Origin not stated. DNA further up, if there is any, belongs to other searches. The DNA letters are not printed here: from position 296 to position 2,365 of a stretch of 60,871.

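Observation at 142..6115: cysD-cysN flanked by two alkaline-phosphatase-superfamily enzymes, with no APS kinase or sulfotransferase: candidate non-canonical sulfation operon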

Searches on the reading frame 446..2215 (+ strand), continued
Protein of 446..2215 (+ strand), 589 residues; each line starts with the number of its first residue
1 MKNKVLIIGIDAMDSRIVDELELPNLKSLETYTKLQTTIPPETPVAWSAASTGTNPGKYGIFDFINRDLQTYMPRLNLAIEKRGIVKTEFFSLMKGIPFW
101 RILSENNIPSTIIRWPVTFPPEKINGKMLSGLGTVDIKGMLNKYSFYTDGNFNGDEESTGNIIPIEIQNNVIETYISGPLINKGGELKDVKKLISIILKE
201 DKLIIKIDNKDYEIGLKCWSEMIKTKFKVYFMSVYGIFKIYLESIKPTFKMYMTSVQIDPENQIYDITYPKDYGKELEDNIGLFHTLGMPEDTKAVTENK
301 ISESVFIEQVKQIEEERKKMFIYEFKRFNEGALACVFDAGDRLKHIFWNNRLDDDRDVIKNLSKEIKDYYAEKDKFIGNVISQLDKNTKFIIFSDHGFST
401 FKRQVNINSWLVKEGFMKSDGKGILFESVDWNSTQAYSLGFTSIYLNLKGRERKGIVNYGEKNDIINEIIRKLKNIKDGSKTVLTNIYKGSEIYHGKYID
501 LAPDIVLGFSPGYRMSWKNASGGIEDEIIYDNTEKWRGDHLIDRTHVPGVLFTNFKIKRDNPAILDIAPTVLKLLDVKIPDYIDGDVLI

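Call 57: search_solved_structures(query=A2, max_evalue=0.01, show_alignments=3)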
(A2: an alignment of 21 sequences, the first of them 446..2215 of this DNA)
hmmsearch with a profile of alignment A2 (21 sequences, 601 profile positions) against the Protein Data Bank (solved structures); distinct sequences matched with E-value up to 0.01: 5.
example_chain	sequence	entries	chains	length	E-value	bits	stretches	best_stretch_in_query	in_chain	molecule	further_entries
4b56_A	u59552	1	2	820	0.0001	24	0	26-125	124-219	ECTONUCLEOTIDE PYROPHOSPHATASE/PHOSPHODIESTERASE FAMILY MEMBER 1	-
4gtw_A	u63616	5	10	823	0.0001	24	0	26-125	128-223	Ectonucleotide pyrophosphatase/phosphodiesterase family member 2, Alkaline phosphodiestera | Ectonucleotide pyrophosphatase/phosphodiesterase family member 1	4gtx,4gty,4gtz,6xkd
6aek_A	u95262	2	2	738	0.00024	22.7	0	26-125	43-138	Ectonucleotide pyrophosphatase/phosphodiesterase 1, isoform CRA_d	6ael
7tl8_A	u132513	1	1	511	0.004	18.7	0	559-601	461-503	2,3-bisphosphoglycerate-independent phosphoglycerate mutase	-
4my4_A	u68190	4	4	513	0.0041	18.7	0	559-601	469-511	2,3-bisphosphoglycerate-independent phosphoglycerate mutase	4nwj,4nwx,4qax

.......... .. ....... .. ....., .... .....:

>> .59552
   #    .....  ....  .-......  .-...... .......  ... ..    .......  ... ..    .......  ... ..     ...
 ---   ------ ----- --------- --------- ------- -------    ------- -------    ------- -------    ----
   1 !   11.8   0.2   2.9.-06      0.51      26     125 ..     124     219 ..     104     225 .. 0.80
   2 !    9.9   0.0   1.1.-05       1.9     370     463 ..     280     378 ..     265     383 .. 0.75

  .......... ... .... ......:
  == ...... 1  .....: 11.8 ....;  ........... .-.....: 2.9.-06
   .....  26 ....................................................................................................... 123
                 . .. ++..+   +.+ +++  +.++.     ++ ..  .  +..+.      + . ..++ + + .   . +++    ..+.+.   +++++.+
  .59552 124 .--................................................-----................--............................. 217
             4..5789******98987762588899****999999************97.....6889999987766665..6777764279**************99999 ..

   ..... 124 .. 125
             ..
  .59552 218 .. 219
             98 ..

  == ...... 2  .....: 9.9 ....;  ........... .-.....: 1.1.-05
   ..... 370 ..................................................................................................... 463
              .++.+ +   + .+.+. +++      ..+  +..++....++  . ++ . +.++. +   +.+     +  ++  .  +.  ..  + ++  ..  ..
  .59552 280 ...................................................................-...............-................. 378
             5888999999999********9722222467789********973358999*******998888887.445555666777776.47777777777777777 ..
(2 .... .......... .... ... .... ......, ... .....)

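Call 61: predict_structure(alignment_id=A2)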
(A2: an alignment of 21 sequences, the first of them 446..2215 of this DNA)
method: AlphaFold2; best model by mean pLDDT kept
length: 589 residues; sequences in the alignment: 21
mean_pLDDT: 91.1   pTM: 0.91
mean pLDDT of the five models: 91.1, 89.9, 86.4, 84.7, 80.6
residues with pLDDT >= 90: 438; 70-90: 122; 50-70: 21; < 50: 8
segments of 3 or more residues with pLDDT < 50: 155-159
pLDDT, mean of each block of 10 residues (from residue 1): 91 91 96 95 92 95 91 88 77 94 97 93 96 88 85 52 90 94 84 95 94 95 93 93 93 93 95 97 87 71 88 94 96 95 85 55 91 97 93 93 94 96 90 97 96 96 98 95 95 93 96 92 94 84 93 94 96 97 95
secondary structure, 60 per line:
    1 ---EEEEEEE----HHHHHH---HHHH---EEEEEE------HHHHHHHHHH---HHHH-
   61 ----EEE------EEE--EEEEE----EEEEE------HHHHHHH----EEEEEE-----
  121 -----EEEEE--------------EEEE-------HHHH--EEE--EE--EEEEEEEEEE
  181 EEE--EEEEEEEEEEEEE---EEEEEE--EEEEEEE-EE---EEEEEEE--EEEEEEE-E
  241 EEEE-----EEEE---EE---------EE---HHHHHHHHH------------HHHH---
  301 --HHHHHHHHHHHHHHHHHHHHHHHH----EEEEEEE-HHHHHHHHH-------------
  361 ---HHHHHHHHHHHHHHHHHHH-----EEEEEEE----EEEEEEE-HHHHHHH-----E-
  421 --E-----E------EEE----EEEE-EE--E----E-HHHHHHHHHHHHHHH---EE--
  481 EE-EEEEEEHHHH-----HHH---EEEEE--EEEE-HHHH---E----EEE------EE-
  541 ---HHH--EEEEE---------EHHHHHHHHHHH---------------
elements in order: E4-10 H15-20 H24-27 E31-36 H43-52 H56-59 E65-67 E74-76 E79-83 E88-92 H99-105 E110-115 E126-130 E145-148 H156-159 E162-164 E171-183 E186-198 E202-207 E210-216 E223-229 E232-238 E240-244 E250-253 H273-281 H294-297 H303-326 E331-337 H339-347 H364-382 E388-394 E399-405 H407-413 E436-438 E443-446 H459-473 E484-489 H490-493 E505-509 E512-515 H517-520 E529-531 E549-553 H564-574

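Call 71: fold_search(model_id=the predicted structure, library=pdb)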
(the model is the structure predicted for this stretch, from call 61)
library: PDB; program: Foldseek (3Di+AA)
matches with E <= 10: 1271; with E <= 0.001: 169
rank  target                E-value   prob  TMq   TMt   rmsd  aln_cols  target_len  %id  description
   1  7n1s_B                2.1e-11  1.00  0.39  0.57   9.7       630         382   10  Crystal Structure Analysis of Xac Nucleotide Pyrophosphatase/Phosphodiesterase (released 2022-06-01)
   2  5ven_B                2.3e-11  1.00  0.42  0.62   8.5       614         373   10  Murine ectonucleotide pyrophosphatase / phosphodiesterase 5 (ENPP5, NPP5) (released 2017-09-20)
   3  7mw8_B                5.1e-11  1.00  0.41  0.59   9.1       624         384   10  Crystal Structure Analysis of Xac Nucleotide Pyrophosphatase/Phosphodiesterase (released 2022-05-18)
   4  3q3q                  6.1e-11  1.00  0.43  0.47  14.1       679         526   11  Crystal Structure of SPAP: an novel alkaline phosphatase from bacterium Sphingomonas sp. strain BSAR-1 (released 2011-12-28)
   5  5ven_A                7.2e-11  1.00  0.42  0.62   8.6       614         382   11  Murine ectonucleotide pyrophosphatase / phosphodiesterase 5 (ENPP5, NPP5) (released 2017-09-20)
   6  7n1s_A                7.7e-11  1.00  0.40  0.59  11.7       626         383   11  Crystal Structure Analysis of Xac Nucleotide Pyrophosphatase/Phosphodiesterase (released 2022-06-01)
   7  7mw8_F                7.7e-11  1.00  0.40  0.59  11.5       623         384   10  Crystal Structure Analysis of Xac Nucleotide Pyrophosphatase/Phosphodiesterase (released 2022-05-18)
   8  4lqy_A                1.1e-10  1.00  0.45  0.67   8.3       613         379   12  Crystal Structure of Human ENPP4 with AMP (released 2013-12-18)
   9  6ael_A                1.3e-10  1.00  0.44  0.36   9.9       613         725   11  Crystal structure of ENPP1 in complex with 3'3'-cGAMP (released 2019-03-06)
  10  2gsn_A                1.3e-10  1.00  0.41  0.60   9.8       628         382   10  Structure of Xac Nucleotide Pyrophosphatase/Phosphodiesterase (released 2006-08-01)
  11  4b56_B                1.7e-10  1.00  0.45  0.37   9.4       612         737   11  Structure of ectonucleotide pyrophosphatase-phosphodiesterase-1 (NPP1) (released 2012-09-19)
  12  4gtw_B                2.0e-10  1.00  0.44  0.38  10.0       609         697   12  Crystal structure of mouse Enpp1 in complex with AMP (released 2012-11-07)
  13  7mw8_A                2.0e-10  1.00  0.40  0.59  11.7       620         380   11  Crystal Structure Analysis of Xac Nucleotide Pyrophosphatase/Phosphodiesterase (released 2022-05-18)
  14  5veo_A                2.4e-10  1.00  0.42  0.63   8.5       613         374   10  Murine ectonucleotide pyrophosphatase / phosphodiesterase 5 (ENPP5, NPP5), inactive (T72A), in complex with AMP (released 2017-09-20)
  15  5vem_A                2.8e-10  1.00  0.42  0.62   7.6       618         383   11  Human ectonucleotide pyrophosphatase / phosphodiesterase 5 (ENPP5, NPP5) (released 2017-09-20)
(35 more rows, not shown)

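Call 94: search_protein_families(library=pfam, proteins=[L108:5981-8011:+, L127:12253-13257:+], max_evalue=0.01)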
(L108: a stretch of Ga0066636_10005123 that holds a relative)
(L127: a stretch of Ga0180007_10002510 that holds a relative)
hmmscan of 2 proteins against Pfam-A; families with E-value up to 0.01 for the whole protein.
L108:5981-8011:+ (676 aa): 3 families
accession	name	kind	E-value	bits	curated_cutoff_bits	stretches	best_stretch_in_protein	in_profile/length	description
PF01507.26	PAPS_reduct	-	3.4e-41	141.6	22.5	2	27-145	1-122/175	Phosphoadenosine phosphosulfate reductase domain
PF14528.11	LAGLIDADG_3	-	4.2e-11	43.4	22.5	2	423-481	14-82/82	LAGLIDADG-like domain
PF14890.11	Intein_splicing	-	1.3e-08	35.3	35.8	1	248-552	77-155/155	Intein splicing domain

L127:12253-13257:+ (334 aa): 1 family
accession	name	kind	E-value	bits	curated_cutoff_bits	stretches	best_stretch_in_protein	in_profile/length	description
PF01507.26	PAPS_reduct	-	4.4e-43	147.7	22.5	1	80-289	2-173/175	Phosphoadenosine phosphosulfate reductase domain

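Call 96: search_protein_representatives(protein=window:446-2215:+)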
Query: 589 residues. Proteins with E-value up to 0.001 (for the whole library): 11231; up to 1e-10: 6326; up to 1e-30: 1534. The best 150 are listed.
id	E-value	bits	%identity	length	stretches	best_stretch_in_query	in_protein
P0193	2.3e-189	647.1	52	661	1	2-585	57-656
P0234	3.4e-174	597.0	48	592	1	1-588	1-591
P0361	3.3e-166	570.6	45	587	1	3-587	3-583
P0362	3.8e-160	550.6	45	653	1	3-588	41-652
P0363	3.0e-153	527.9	46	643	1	4-586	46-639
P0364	6.4e-152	523.5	45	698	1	4-575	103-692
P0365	1.5e-142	492.5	43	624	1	3-587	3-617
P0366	2.3e-140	485.3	40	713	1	4-587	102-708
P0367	1.1e-138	479.7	42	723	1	3-589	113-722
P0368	2.9e-137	475.1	42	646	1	3-587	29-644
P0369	4.1e-137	474.6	42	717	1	4-575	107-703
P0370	4.0e-132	458.1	39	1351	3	4-588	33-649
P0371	6.4e-132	457.4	40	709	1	4-581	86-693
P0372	1.1e-131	456.7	43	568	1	22-588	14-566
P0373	2.6e-131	455.4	42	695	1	3-585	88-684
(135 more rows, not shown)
